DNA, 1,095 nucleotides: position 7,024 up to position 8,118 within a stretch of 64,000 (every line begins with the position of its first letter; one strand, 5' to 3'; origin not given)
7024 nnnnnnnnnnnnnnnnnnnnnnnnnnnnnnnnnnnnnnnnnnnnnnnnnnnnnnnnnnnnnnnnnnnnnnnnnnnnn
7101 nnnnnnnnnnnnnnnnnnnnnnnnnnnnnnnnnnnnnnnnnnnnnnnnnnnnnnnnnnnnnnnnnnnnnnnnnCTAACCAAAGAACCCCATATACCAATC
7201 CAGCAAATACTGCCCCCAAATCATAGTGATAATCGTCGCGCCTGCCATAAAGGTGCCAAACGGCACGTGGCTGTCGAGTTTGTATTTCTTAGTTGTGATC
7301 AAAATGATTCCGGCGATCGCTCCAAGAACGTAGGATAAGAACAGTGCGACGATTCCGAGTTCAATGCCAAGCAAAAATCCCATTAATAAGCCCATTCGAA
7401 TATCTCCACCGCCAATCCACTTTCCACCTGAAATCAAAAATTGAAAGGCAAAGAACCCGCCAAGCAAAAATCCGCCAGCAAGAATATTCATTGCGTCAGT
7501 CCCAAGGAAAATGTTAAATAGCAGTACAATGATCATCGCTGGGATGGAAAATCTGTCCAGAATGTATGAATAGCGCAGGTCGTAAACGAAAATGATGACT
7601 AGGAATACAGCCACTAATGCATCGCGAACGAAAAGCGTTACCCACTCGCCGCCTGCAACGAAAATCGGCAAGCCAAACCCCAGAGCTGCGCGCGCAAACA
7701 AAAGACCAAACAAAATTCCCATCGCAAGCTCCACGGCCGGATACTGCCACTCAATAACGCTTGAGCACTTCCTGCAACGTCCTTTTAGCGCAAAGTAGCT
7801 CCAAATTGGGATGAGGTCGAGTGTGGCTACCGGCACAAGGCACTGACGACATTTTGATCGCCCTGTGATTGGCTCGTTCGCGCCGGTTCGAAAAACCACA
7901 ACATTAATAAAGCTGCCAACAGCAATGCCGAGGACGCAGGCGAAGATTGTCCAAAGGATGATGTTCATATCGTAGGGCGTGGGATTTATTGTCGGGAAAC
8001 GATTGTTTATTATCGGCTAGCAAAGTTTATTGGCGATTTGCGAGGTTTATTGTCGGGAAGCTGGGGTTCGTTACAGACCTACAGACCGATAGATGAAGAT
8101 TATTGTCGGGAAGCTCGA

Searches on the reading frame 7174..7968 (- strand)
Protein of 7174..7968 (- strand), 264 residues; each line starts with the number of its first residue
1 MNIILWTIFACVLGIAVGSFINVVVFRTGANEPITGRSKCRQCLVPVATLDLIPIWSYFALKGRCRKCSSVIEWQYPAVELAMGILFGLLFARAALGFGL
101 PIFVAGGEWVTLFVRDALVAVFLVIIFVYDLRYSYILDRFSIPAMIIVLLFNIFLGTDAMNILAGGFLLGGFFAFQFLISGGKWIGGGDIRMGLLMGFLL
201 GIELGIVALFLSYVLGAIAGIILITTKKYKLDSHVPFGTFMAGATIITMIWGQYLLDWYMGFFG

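Call 57: search_protein_families(library=pfam, proteins=[window:7174-7968:-], max_evalue=0.001)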
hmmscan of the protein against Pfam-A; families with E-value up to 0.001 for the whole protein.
window:7174-7968:- (264 aa): 2 families
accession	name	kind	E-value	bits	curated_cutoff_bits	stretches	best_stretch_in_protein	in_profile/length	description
PF06750.18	A24_N_bact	-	5.2e-25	87.8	23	1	12-93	1-83/84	Bacterial Peptidase A24 N-terminal domain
PF01478.23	Peptidase_A24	-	3.2e-09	37.6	26.5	1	118-221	2-104/104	Type IV leader peptidase family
